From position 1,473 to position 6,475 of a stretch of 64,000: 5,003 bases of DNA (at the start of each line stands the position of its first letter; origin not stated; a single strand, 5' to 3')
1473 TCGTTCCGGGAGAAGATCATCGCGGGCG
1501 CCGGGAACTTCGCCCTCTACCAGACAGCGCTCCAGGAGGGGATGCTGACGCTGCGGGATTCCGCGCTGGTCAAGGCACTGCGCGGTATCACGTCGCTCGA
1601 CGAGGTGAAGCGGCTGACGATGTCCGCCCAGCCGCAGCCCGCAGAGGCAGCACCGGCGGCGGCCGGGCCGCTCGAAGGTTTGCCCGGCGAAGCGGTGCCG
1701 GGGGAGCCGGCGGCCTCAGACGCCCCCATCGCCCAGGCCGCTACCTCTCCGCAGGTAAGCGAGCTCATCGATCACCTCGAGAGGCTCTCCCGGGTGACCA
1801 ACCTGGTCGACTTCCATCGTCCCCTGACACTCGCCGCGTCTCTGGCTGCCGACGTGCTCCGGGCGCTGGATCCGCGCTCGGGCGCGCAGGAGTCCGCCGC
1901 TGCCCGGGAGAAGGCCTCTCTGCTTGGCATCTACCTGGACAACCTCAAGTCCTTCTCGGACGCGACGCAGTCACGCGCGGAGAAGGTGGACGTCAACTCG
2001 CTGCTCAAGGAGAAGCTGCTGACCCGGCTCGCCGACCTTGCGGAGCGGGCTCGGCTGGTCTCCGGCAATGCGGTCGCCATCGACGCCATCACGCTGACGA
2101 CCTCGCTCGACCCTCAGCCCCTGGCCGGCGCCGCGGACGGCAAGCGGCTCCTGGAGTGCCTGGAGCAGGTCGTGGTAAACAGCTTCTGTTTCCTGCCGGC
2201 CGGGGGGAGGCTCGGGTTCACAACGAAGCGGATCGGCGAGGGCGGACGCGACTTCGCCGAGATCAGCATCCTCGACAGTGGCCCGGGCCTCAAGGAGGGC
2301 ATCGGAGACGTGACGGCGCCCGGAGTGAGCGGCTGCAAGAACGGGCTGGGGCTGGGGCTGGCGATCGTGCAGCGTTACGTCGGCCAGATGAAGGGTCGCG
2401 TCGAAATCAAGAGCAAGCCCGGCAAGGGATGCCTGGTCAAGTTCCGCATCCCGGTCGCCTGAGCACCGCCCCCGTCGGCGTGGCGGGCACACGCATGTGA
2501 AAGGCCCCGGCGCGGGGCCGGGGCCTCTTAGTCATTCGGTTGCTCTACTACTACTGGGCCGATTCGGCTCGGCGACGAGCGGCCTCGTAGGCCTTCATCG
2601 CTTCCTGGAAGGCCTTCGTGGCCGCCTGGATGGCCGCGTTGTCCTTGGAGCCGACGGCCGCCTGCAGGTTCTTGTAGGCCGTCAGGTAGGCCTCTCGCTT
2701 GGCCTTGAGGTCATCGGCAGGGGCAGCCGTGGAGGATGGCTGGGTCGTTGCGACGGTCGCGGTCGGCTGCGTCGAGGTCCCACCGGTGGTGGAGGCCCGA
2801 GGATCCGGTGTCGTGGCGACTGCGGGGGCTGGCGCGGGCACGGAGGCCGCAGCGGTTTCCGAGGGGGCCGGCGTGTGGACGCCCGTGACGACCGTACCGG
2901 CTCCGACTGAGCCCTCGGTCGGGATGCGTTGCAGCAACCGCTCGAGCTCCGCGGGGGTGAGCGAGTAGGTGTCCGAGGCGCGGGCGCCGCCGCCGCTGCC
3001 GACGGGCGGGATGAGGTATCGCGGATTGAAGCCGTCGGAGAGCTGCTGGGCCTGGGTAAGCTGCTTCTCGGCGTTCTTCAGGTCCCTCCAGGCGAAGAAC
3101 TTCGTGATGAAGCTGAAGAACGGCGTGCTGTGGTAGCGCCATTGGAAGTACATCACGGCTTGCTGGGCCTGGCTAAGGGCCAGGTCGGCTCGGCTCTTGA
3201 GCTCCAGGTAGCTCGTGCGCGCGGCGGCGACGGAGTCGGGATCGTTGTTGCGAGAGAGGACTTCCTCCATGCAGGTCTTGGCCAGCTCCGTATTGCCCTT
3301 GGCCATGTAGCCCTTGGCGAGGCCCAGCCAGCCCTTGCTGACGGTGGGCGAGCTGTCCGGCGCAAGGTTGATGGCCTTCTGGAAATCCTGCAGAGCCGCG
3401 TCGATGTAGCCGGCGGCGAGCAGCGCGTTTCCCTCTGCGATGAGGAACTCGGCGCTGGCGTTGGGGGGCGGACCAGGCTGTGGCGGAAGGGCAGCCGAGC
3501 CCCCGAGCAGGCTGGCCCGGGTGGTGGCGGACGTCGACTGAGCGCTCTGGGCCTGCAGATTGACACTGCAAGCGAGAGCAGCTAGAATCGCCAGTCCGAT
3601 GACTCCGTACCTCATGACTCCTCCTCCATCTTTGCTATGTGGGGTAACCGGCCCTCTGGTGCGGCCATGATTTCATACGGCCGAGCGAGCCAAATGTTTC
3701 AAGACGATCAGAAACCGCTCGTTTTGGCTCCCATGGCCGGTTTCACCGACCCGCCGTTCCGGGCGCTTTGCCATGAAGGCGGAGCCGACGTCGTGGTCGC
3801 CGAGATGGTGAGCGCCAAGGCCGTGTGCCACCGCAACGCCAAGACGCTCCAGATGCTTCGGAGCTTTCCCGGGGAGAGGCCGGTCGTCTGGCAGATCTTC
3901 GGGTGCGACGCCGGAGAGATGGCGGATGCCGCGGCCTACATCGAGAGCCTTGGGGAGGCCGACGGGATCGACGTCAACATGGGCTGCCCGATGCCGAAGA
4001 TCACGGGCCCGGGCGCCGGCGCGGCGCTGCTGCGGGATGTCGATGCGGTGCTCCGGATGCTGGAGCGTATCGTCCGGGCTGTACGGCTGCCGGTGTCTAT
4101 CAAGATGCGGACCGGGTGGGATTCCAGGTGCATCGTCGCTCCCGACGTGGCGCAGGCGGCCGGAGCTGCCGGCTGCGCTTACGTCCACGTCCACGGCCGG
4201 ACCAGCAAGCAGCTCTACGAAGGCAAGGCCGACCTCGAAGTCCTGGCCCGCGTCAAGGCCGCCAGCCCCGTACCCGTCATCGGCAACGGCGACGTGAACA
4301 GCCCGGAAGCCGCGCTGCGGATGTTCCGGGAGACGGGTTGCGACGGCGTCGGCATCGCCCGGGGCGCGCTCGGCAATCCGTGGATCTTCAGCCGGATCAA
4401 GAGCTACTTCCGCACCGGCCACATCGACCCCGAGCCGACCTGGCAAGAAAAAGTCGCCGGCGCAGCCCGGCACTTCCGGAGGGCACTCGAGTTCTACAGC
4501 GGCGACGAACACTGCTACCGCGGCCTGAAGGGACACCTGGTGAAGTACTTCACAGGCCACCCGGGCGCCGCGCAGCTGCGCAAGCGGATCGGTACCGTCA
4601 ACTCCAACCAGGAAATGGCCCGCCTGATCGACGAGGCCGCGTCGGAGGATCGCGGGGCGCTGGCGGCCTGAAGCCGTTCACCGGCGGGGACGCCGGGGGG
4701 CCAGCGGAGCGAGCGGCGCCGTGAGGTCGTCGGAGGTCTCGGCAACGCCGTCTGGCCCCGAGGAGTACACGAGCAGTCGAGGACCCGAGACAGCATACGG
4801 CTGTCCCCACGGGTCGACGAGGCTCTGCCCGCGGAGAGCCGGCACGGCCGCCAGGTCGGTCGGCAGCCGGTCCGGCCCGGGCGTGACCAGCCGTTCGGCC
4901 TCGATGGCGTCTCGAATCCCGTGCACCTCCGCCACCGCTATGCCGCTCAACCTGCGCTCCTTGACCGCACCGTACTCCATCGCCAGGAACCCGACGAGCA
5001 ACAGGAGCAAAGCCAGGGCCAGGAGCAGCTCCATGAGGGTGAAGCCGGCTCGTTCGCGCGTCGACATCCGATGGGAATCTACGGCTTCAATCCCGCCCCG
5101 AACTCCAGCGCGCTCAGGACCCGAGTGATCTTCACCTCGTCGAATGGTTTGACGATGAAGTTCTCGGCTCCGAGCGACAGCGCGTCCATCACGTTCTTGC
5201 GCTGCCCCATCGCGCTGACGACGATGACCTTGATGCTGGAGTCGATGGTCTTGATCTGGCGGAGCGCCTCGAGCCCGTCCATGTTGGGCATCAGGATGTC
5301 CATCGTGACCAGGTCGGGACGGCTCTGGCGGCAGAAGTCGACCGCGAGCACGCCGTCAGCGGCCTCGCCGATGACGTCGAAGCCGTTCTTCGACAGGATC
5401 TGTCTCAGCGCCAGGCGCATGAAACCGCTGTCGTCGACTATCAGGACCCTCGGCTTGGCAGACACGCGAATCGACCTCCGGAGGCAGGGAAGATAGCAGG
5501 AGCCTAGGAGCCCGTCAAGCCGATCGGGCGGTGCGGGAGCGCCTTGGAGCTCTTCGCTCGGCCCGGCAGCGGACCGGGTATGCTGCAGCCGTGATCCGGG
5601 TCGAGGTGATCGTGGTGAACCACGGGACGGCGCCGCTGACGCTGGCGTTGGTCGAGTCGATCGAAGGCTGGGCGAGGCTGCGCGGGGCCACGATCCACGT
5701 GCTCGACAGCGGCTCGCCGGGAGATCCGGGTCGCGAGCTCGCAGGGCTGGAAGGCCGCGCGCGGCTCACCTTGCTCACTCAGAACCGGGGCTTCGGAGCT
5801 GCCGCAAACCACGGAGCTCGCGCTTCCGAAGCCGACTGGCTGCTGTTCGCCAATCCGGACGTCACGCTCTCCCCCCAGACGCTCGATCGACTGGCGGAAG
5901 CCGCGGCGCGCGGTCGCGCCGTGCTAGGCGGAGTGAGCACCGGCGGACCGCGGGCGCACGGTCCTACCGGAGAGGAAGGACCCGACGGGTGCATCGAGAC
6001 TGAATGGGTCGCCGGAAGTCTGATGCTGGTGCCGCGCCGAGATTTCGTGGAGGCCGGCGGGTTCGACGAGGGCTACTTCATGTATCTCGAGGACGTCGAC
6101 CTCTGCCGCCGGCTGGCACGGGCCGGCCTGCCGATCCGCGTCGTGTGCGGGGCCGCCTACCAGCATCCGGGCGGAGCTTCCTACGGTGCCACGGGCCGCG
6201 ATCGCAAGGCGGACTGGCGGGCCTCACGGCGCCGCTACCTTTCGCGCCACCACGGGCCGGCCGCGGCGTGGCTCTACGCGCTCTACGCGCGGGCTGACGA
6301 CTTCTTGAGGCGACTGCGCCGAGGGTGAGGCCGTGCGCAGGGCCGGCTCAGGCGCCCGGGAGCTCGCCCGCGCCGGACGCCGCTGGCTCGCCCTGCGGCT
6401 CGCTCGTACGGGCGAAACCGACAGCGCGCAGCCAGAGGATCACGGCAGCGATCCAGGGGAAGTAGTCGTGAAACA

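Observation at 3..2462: PilB/GspE motor ATPase fused to a degenerate histidine-kinase core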

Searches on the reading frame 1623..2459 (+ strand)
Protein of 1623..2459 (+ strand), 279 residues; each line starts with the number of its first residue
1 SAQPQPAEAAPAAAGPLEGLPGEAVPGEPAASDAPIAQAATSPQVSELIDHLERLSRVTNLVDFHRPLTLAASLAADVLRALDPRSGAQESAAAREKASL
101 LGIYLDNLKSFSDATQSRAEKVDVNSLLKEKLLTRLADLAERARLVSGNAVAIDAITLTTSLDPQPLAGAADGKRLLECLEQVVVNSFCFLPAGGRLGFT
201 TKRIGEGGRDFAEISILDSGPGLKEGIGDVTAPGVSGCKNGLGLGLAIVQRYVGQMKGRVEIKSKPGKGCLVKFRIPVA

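Call 13: search_protein_families(library=pfam, proteins=[window:1623-2459:+], max_evalue=10)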
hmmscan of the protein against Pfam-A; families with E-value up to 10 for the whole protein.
seq(279 aa): 1 family
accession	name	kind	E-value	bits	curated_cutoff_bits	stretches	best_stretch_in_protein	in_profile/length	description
PF02518.31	HATPase_c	-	4.3e-11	43.7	26.4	1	172-278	2-109/111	Histidine kinase-, DNA gyrase B-, and HSP90-like ATPase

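Call 14: search_solved_structures(query=window:1623-2459:+, max_evalue=1, show_alignments=3)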
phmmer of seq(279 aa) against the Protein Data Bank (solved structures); distinct sequences matched with E-value up to 1: 37.
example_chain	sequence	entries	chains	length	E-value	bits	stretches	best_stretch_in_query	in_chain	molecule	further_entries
1r62_A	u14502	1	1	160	3.8e-08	36.5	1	152-268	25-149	Nitrogen regulation protein NR(II)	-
4q20_A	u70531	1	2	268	6.3e-08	35.7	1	63-277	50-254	Sensor protein DivL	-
9jfj_A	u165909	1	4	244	2.8e-07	33.6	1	144-278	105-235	Sensor histidine kinase ZraS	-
3d36_A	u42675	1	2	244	1.1e-05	28.4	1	157-279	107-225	Sporulation kinase B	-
7z8n_A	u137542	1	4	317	1.1e-05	28.3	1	120-270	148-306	Histidine kinase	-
9p6i_A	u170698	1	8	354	1.3e-05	28.1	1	174-277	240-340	histidine kinase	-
4pl9_A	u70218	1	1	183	0.0008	22.3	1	157-276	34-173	Ethylene receptor 1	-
8u4x_A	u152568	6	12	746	0.0009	22.1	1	155-279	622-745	histidine kinase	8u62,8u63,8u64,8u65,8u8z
5idm_A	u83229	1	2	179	0.0014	21.4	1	209-278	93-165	Cell cycle histidine kinase CckA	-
5idj_A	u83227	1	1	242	0.0022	20.8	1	207-278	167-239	Histidine kinase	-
3sl2_A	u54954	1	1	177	0.004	20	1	166-277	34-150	Sensor histidine kinase yycG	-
8f71_A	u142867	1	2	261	0.01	18.6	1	72-278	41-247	Histidine kinase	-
8c5v_A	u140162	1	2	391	0.011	18.5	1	232-278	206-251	Chemotaxis protein CheA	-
6s1k_A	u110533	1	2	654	0.021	17.6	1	232-278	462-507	Chemotaxis protein CheA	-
5c93_A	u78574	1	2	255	0.032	17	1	171-277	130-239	Histidine kinase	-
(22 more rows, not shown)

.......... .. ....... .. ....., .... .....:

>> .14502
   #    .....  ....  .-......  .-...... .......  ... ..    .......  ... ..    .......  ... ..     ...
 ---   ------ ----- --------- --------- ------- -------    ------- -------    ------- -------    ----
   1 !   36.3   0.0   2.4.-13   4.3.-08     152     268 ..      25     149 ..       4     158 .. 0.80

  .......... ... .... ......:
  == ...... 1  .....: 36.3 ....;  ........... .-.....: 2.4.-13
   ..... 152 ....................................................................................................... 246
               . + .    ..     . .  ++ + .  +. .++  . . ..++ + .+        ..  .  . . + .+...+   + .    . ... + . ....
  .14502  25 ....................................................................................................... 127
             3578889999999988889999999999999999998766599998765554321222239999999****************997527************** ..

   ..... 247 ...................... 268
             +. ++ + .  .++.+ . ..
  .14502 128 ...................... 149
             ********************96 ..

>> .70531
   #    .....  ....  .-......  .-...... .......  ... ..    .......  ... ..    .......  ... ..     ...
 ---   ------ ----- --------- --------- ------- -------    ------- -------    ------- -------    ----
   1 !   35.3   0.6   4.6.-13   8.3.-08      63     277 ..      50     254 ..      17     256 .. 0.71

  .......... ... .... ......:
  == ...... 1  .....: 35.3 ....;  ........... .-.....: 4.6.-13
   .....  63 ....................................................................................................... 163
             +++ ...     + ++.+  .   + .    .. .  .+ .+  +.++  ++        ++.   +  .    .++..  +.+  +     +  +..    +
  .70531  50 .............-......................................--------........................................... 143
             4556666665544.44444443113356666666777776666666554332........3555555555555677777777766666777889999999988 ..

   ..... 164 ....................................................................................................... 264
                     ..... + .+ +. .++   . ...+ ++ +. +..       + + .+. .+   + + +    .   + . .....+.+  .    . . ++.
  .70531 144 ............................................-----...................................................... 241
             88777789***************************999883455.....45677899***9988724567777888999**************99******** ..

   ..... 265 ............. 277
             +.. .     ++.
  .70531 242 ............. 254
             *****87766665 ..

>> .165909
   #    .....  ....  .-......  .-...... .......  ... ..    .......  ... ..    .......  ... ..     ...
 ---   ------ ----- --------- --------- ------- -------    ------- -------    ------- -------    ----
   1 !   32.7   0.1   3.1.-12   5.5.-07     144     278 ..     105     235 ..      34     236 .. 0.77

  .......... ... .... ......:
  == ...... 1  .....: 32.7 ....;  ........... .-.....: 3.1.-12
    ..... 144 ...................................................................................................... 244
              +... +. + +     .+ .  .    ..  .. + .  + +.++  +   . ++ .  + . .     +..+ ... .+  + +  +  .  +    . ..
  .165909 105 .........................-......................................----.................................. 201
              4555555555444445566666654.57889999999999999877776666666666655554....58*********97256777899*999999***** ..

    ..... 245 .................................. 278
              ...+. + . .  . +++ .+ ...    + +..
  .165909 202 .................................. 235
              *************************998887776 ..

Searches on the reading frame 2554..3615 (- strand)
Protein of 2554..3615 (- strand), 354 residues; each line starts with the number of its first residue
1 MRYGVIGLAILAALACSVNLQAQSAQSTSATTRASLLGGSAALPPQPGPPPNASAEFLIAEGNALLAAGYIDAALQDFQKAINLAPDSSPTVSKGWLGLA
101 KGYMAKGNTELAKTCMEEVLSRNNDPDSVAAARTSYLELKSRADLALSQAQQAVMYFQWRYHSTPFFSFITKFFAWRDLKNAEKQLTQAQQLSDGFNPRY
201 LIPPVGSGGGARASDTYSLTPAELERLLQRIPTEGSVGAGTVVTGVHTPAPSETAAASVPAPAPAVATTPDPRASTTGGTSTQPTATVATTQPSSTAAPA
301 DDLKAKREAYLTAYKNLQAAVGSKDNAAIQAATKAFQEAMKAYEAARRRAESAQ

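Call 29: search_protein_families(library=pfam, proteins=[window:2554-3615:-], max_evalue=0.001)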
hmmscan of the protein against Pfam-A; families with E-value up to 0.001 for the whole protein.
window:2554-3615:- (354 aa): 5 families
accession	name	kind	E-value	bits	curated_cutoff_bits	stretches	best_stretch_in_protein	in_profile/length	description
PF07719.23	TPR_2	-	1.2e-10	41.1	27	1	55-87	1-33/34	Tetratricopeptide repeat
PF13181.12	TPR_8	-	2.9e-07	30.6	25.7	0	56-87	2-33/34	Tetratricopeptide repeat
PF13428.12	TPR_14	-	6.5e-06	26.8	23.5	0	95-130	3-36/44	Tetratricopeptide repeat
PF00515.34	TPR_1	-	3.3e-05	24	27.8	0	61-87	7-33/34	Tetratricopeptide repeat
PF14559.12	TPR_19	-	0.00014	22.5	25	1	65-133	1-65/68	Tetratricopeptide repeat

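Call 90: search_protein_families(library=ncbifam, proteins=[window:2554-3615:-], max_evalue=0.001)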
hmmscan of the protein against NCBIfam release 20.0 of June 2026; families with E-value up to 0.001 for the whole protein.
window:2554-3615:- (354 aa): 2 families
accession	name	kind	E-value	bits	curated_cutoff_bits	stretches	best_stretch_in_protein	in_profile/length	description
TIGR02521.1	type_IV_pilW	equivalog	1.2e-05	25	154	1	53-195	29-167/234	type IV pilus biogenesis/stability protein PilW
TIGR02917.1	PEP_TPR_lipo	equivalog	6.3e-05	21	312.2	1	52-187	122-251/899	XrtA/PEP-CTERM system TPR-repeat protein PrsT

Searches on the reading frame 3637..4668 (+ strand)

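Call 29: search_protein_families(library=pfam, proteins=[window:3637-4668:+], max_evalue=0.001)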
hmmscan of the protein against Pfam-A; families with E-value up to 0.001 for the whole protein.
window:3637-4668:+ (344 aa): 1 family
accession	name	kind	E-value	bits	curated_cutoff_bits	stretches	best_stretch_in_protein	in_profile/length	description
PF01207.24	Dus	-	4.6e-83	279.3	20.4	1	30-335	2-306/311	Dihydrouridine synthase (Dus)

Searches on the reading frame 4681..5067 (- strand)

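Call 29: search_protein_families(library=pfam, proteins=[window:4681-5067:-], max_evalue=0.001)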
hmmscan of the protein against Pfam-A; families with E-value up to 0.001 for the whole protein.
window:4681-5067:- (129 aa): 1 family
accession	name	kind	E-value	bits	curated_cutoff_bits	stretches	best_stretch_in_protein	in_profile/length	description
PF07963.17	N_methyl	-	3.7e-05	23.6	21.2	1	6-28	4-26/27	Prokaryotic N-terminal methylation motif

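Call 90: search_protein_families(library=ncbifam, proteins=[window:4681-5067:-], max_evalue=0.001)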
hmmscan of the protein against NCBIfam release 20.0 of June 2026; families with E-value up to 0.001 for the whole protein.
window:4681-5067:- (129 aa): 2 families
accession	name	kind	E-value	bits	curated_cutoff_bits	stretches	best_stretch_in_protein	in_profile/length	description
TIGR01710.1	typeII_sec_gspG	equivalog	7.9e-07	29.2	88.85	0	8-60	2-54/134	type II secretion system major pseudopilin GspG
TIGR02532.1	IV_pilin_GFxxxE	domain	0.00016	21.4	16.3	1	6-28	1-23/24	prepilin-type N-terminal cleavage/methylation domain-containing protein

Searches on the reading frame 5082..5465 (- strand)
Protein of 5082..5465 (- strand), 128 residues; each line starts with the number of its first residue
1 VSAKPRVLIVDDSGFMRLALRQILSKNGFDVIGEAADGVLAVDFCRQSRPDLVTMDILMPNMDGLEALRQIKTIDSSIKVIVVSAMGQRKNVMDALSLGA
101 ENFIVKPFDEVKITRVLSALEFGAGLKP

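Call 29: search_protein_families(library=pfam, proteins=[window:5082-5465:-], max_evalue=0.001)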
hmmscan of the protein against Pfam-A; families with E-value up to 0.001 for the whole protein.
window:5082-5465:- (128 aa): 1 family
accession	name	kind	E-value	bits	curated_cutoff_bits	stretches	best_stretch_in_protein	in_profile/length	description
PF00072.30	Response_reg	-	5.4e-31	107.5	30.2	1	7-116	1-109/111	Response regulator receiver domain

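Call 90: search_protein_families(library=ncbifam, proteins=[window:5082-5465:-], max_evalue=0.001)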
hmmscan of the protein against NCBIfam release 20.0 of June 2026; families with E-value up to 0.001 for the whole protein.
window:5082-5465:- (128 aa): 104 families (the best 25 are shown)
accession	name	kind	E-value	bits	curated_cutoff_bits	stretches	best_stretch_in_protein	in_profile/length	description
NF041367.1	CheY_Halo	equivalog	2.9e-32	111.4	200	1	7-116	1-109/114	chemotaxis protein CheY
NF001965.0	PRK00742.1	subfamily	4.8e-28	98.4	293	1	5-112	4-113/357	chemotaxis-specific protein-glutamate methyltransferase CheB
NF009206.0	PRK12555.1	subfamily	3e-25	88.9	342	1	6-110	2-108/340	chemotaxis-specific protein-glutamate methyltransferase CheB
NF008469.0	PRK11361.1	equivalog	4e-23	81.8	714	1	1-113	1-112/461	acetoacetate metabolism transcriptional regulator AtoC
TIGR02875.1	spore_0_A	equivalog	4.4e-23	81.8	200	1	6-115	4-116/262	sporulation transcription factor Spo0A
NF045505.1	RR_RssB_Pseudo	equivalog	4.2e-22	78.7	700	1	6-113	7-113/394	two-component system response regulator RssB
NF007935.0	PRK10651.1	equivalog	1.7e-21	76.4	250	1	4-117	6-120/216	two-component system response regulator NarL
NF007135.0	PRK09581.1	equivalog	1.1e-20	73.8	474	1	6-118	4-118/457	PleD family two-component system response regulator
NF041733.1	resp_reg_CseB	equivalog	1.2e-20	73.9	350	1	6-119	2-114/228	two-component system response regulator CseB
NF045944.1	ResRegRpaBCyano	equivalog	3.3e-20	72.5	330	1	8-111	1-102/229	response regulator transcription factor RpaB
NF007901.0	PRK10610.1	equivalog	1e-19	70.9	189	1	6-113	7-116/129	chemotaxis response regulator CheY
NF007018.1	PRK09483.1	equivalog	1.8e-19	70.2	280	1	7-109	4-107/217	UvrY/SirA/GacA family response regulator transcription factor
NF007969.0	PRK10693.1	equivalog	2.4e-19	69.5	329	1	6-112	9-114/337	two-component system response regulator RssB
NF040689.1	MtrAB_MtrA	equivalog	1e-18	67.5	300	1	7-115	1-108/219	MtrAB system response regulator MtrA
NF006900.1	PRK09390.1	equivalog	7.6e-18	64.8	255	1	1-117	1-116/203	response regulator FixJ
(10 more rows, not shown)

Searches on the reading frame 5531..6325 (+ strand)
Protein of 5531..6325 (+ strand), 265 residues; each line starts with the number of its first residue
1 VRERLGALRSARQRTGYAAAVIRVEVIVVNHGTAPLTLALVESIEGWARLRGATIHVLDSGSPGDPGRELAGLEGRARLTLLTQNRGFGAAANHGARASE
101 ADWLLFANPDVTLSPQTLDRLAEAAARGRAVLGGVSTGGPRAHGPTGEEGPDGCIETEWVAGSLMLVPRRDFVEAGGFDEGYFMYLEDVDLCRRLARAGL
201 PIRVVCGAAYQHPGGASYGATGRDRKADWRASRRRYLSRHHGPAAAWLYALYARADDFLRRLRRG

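Call 29: search_protein_families(library=pfam, proteins=[window:5531-6325:+], max_evalue=0.001)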
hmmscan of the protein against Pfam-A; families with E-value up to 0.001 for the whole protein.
window:5531-6325:+ (265 aa): 5 families
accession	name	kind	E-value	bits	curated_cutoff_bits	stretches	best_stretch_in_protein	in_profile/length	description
PF00535.33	Glycos_transf_2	-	8.4e-12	45.8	23.3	1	26-135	2-115/168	Glycosyl transferase family 2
PF10111.15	Glyco_tranf_2_2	-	6.3e-06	26.3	27.3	0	162-198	165-202/276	Glycosyltransferase like family 2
PF13641.12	Glyco_tranf_2_3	-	1.4e-05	25.7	27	0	160-220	159-219/230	Glycosyltransferase like family 2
PF02709.20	Glyco_transf_7C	-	0.00011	22.2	23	1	160-207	19-67/78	N-terminal domain of galactosyltransferase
PF13632.12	Glyco_trans_2_3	-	0.00081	19.7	27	0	160-236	73-139/198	Glycosyl transferase family group 2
